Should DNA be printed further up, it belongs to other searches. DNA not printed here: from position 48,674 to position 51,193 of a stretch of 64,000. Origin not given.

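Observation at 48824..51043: Full-length GH57 pseudo-enzyme beside an active GH57 branching enzyme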

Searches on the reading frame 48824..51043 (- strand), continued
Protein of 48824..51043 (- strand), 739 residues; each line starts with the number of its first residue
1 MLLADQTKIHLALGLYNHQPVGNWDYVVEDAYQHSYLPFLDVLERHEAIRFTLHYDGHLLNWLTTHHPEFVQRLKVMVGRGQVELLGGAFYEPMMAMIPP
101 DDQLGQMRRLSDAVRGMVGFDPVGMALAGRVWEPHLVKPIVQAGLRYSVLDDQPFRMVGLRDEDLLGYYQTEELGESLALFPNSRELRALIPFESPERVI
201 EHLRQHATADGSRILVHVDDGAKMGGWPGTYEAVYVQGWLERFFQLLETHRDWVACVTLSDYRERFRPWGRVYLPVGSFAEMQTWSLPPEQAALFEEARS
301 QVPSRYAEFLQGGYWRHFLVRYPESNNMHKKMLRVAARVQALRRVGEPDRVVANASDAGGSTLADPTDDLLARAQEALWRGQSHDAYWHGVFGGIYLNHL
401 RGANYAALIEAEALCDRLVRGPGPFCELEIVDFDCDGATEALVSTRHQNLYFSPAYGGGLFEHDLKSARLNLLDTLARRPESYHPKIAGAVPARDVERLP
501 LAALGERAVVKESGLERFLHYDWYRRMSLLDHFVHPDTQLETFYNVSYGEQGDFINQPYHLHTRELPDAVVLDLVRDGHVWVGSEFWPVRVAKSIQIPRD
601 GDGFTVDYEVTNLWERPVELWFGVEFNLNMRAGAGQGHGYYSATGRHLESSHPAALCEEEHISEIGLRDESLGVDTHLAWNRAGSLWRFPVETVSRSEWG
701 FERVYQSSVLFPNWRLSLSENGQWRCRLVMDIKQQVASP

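Call 30: find_encoding_contigs(protein=P0013, flank=8000, max_places=2)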
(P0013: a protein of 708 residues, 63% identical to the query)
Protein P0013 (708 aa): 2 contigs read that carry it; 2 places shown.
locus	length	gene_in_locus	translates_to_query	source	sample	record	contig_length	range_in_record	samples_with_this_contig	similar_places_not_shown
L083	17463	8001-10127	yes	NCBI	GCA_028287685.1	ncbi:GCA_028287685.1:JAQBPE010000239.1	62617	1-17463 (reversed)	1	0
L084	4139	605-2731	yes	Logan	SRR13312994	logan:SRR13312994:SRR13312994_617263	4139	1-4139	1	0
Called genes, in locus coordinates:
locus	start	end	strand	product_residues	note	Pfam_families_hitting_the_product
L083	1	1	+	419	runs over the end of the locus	PF13091:PLDc_2, PF00614:PLDc (faint), PF13091:PLDc_2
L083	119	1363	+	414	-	PF00082:Peptidase_S8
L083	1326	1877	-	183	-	PF13238:AAA_18 (weak), PF01202:SKI (faint)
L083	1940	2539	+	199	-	-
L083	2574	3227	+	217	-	PF14681:UPRTase, PF00156:Pribosyltran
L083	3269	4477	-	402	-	-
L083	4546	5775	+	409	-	PF00994:MoCF_biosynth, PF18146:CinA_KH, PF02464:CinA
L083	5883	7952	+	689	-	PF03065:Glyco_hydro_57, PF09210:BE_C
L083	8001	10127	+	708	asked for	PF01074:Glyco_hydro_38N (weak), PF03065:Glyco_hydro_57, PF09094:AmyA-A_glucT_m, PF09095:AmyA-gluTrfs_C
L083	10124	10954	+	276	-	-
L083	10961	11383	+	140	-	PF13581:HATPase_c_2, PF02518:HATPase_c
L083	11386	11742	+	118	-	PF01740:STAS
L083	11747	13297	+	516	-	PF13492:GAF_3, PF01590:GAF, PF13185:GAF_2, PF13492:GAF_3, PF00990:GGDEF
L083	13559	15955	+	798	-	PF03030:H_PPase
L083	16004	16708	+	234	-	PF13487:HD_5, PF01966:HD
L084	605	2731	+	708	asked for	PF01074:Glyco_hydro_38N (weak), PF03065:Glyco_hydro_57, PF09094:AmyA-A_glucT_m, PF09095:AmyA-gluTrfs_C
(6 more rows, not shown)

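Call 31: predict_structure(alignment_id=A1)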
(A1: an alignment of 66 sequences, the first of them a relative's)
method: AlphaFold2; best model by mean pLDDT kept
length: 739 residues; sequences in the alignment: 66
mean_pLDDT: 94.0   pTM: 0.93
mean pLDDT of the five models: 94.0, 93.3, 92.6, 92.6, 91.2
residues with pLDDT >= 90: 649; 70-90: 61; 50-70: 16; < 50: 13
segments of 3 or more residues with pLDDT < 50: 349-359
pLDDT, mean of each block of 10 residues (from residue 1): 76 97 94 98 98 98 98 98 98 97 98 97 96 97 98 95 97 98 97 97 97 97 92 97 98 98 98 93 89 93 91 90 95 98 75 46 80 98 87 83 97 97 97 96 98 98 97 93 93 90 88 94 97 97 96 97 98 98 96 98 98 98 97 89 94 96 96 96 98 90 95 98 98 81
secondary structure, 60 per line:
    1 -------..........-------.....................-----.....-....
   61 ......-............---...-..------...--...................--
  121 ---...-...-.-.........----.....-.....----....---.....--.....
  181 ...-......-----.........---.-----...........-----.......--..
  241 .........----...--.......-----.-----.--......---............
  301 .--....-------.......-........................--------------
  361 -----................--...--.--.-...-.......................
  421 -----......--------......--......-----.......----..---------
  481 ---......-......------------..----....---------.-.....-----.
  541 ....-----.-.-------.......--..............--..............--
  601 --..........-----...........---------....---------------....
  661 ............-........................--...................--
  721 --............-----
elements in order (helices of 4 or more, strands of 3 or more residues): E8-17 H25-45 E51-55 H57-66 H68-79 E83-85 H100-118 E124-126 H134-142 E147-151 H153-157 H162-165 E169-173 E176-183 H185-190 H196-204 E214-220 H221-224 H230-236 H239-249 E254-256 H259-265 H280-285 H289-301 H304-307 H315-321 H323-346 H366-381 H398-420 E426-431 E440-445 E448-453 E459-465 H484-489 H493-496 H515-518 E530-534 H540-544 E560-566 E569-582 E585-598 E603-612 E618-628 E638-641 E657-669 E674-697 E700-718 E723-734

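Call 34: find_encoding_contigs(protein=P0023, flank=6000, max_places=1)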
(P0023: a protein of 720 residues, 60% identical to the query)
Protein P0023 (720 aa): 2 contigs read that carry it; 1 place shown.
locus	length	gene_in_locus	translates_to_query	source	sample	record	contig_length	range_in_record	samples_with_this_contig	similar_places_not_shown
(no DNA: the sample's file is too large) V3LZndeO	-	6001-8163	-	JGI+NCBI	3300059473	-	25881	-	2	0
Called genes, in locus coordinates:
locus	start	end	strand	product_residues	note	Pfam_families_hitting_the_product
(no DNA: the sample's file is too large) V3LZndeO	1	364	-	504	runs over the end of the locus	PF11335:DUF3137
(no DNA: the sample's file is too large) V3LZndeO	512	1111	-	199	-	PF04011:LemA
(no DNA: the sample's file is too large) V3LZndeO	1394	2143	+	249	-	PF14681:UPRTase, PF00156:Pribosyltran (weak)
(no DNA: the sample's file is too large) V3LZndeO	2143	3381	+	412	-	PF00994:MoCF_biosynth, PF18146:CinA_KH, PF02464:CinA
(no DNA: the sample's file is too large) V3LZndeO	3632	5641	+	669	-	PF03065:Glyco_hydro_57, PF09210:BE_C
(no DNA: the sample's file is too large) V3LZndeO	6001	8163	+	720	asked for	PF03065:Glyco_hydro_57, PF09094:AmyA-A_glucT_m, PF09095:AmyA-gluTrfs_C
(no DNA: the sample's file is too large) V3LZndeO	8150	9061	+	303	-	-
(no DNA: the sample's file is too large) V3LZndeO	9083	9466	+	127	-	PF01740:STAS (weak), PF13466:STAS_2 (weak)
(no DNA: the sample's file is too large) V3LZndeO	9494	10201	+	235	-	PF13487:HD_5, PF01966:HD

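Call 35: find_encoding_contigs(protein=P0041, flank=6000, max_places=1)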
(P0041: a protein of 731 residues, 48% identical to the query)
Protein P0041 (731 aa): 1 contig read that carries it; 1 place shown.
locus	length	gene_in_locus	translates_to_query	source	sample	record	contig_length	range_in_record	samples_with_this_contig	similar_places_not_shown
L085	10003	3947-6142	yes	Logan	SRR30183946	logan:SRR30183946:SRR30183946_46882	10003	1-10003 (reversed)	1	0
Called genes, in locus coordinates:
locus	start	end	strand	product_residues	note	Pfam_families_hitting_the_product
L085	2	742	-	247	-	?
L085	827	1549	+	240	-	PF02678:Pirin, PF07883:Cupin_2 (faint), PF17954:Pirin_C_2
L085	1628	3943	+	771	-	PF03065:Glyco_hydro_57, PF09210:BE_C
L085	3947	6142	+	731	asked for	PF03065:Glyco_hydro_57, PF09094:AmyA-A_glucT_m, PF09095:AmyA-gluTrfs_C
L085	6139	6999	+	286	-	-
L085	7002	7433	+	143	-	PF13581:HATPase_c_2, PF02518:HATPase_c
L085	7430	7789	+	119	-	PF01740:STAS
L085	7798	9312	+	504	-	PF13185:GAF_2 (faint), PF01590:GAF (weak), PF13492:GAF_3, PF00990:GGDEF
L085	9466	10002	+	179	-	?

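Call 36: find_encoding_contigs(protein=P0017, flank=6000, max_places=1)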
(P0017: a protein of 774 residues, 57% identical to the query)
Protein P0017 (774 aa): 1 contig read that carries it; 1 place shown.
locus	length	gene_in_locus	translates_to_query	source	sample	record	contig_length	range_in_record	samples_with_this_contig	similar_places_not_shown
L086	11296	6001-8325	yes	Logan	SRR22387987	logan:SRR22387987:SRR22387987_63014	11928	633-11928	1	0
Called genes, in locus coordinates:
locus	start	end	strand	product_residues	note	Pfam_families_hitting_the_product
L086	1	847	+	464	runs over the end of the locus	PF01938:TRAM (weak), PF05958:tRNA_U5-meth_tr, PF03602:Cons_hypoth95, PF13649:Methyltransf_25 (weak), PF13847:Methyltransf_31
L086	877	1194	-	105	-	-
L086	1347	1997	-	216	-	-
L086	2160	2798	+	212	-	PF14681:UPRTase, PF00156:Pribosyltran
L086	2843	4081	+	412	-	PF00994:MoCF_biosynth, PF18146:CinA_KH, PF02464:CinA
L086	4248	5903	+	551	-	PF03065:Glyco_hydro_57, PF09210:BE_C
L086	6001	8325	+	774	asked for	PF01074:Glyco_hydro_38N (weak), PF03065:Glyco_hydro_57, PF09094:AmyA-A_glucT_m, PF09095:AmyA-gluTrfs_C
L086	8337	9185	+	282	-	PF14534:DUF4440 (faint)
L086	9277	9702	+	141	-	PF13581:HATPase_c_2, PF02518:HATPase_c (weak)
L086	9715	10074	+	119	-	PF01740:STAS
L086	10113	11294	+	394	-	?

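Call 37: find_encoding_contigs(protein=P0025, flank=6000, max_places=1)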
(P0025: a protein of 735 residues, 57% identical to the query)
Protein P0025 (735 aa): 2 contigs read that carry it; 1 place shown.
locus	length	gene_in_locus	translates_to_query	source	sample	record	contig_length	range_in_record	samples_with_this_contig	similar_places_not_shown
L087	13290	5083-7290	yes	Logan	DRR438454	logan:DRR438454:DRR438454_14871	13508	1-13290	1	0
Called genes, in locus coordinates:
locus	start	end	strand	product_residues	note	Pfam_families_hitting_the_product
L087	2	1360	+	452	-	?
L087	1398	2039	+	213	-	PF14681:UPRTase, PF00156:Pribosyltran (weak)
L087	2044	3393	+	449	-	PF00994:MoCF_biosynth, PF18146:CinA_KH, PF02464:CinA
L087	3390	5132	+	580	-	PF03065:Glyco_hydro_57, PF09210:BE_C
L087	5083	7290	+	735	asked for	PF01074:Glyco_hydro_38N (weak), PF03065:Glyco_hydro_57, PF09094:AmyA-A_glucT_m, PF09095:AmyA-gluTrfs_C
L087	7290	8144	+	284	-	-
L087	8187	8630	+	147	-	PF13581:HATPase_c_2, PF02518:HATPase_c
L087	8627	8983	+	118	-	PF01740:STAS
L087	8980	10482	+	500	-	PF01590:GAF (weak), PF13185:GAF_2 (weak), PF13492:GAF_3, PF00990:GGDEF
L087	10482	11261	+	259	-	PF13487:HD_5, PF01966:HD (weak)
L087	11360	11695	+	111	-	-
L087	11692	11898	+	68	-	-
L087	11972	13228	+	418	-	-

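Call 38: find_encoding_contigs(protein=P0031, flank=7000, max_places=1)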
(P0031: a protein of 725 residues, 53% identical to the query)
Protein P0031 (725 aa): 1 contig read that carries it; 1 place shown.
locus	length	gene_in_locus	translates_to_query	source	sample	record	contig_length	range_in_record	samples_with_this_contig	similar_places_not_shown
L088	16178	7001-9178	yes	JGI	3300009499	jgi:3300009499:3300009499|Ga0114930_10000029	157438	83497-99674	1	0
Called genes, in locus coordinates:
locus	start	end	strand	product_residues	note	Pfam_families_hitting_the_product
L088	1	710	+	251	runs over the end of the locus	-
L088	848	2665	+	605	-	PF00501:AMP-binding, PF23562:AMP-binding_C_3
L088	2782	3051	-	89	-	-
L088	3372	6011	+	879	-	PF01074:Glyco_hydro_38N, PF09261:Alpha-mann_mid, PF07748:Glyco_hydro_38C (weak), PF17677:Glyco_hydro38C2 (weak)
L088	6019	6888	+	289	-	PF04389:Peptidase_M28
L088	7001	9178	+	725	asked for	PF01074:Glyco_hydro_38N (weak), PF03065:Glyco_hydro_57, PF09094:AmyA-A_glucT_m, PF09095:AmyA-gluTrfs_C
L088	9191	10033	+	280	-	PF01790:LGT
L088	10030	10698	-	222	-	PF07238:PilZ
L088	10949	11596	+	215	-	-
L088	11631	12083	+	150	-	-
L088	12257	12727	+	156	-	-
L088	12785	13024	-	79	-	-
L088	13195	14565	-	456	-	-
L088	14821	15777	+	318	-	-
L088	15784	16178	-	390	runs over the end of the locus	PF13439:Glyco_transf_4, PF13579:Glyco_trans_4_4, PF20706:GT4-conflict, PF00534:Glycos_transf_1, PF13692:Glyco_trans_1_4, PF13524:Glyco_trans_1_2 (faint)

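Call 39: find_encoding_contigs(protein=P0036, flank=7000, max_places=1)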
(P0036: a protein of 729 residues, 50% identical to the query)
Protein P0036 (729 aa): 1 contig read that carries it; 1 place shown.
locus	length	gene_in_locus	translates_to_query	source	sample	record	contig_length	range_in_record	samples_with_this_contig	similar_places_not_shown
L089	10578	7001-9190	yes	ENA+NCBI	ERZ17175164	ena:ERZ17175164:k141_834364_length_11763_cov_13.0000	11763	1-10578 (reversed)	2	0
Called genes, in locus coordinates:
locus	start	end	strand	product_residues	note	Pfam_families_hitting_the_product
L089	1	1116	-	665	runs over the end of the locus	PF04932:Wzy_C, PF13432:TPR_16 (faint)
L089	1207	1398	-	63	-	-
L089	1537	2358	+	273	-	PF00528:BPD_transp_1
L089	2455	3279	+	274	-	-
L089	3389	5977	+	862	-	PF01074:Glyco_hydro_38N, PF09261:Alpha-mann_mid, PF17677:Glyco_hydro38C2 (weak)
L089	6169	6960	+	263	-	PF04389:Peptidase_M28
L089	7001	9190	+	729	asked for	PF01074:Glyco_hydro_38N (weak), PF03065:Glyco_hydro_57, PF09094:AmyA-A_glucT_m, PF09095:AmyA-gluTrfs_C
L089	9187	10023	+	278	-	PF01790:LGT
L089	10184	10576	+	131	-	?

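Call 40: find_encoding_contigs(protein=P0035, flank=7000, max_places=1)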
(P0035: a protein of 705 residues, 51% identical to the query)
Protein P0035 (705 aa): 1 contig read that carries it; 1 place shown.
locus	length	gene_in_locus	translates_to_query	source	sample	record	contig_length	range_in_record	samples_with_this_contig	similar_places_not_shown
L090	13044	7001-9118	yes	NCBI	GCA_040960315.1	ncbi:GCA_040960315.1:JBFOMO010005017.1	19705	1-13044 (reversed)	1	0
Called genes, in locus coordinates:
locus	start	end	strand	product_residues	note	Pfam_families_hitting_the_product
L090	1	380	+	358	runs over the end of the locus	PF00005:ABC_tran, PF17912:OB_MalK, PF08402:TOBE_2, PF03459:TOBE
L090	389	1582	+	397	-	-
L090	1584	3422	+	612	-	-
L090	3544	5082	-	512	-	-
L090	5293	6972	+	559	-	PF09210:BE_C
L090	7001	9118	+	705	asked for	PF03065:Glyco_hydro_57, PF01074:Glyco_hydro_38N (weak), PF09094:AmyA-A_glucT_m, PF09095:AmyA-gluTrfs_C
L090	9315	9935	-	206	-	-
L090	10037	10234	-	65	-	PF10685:KGG (faint)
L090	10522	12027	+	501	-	PF26745:SPM (weak)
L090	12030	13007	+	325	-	-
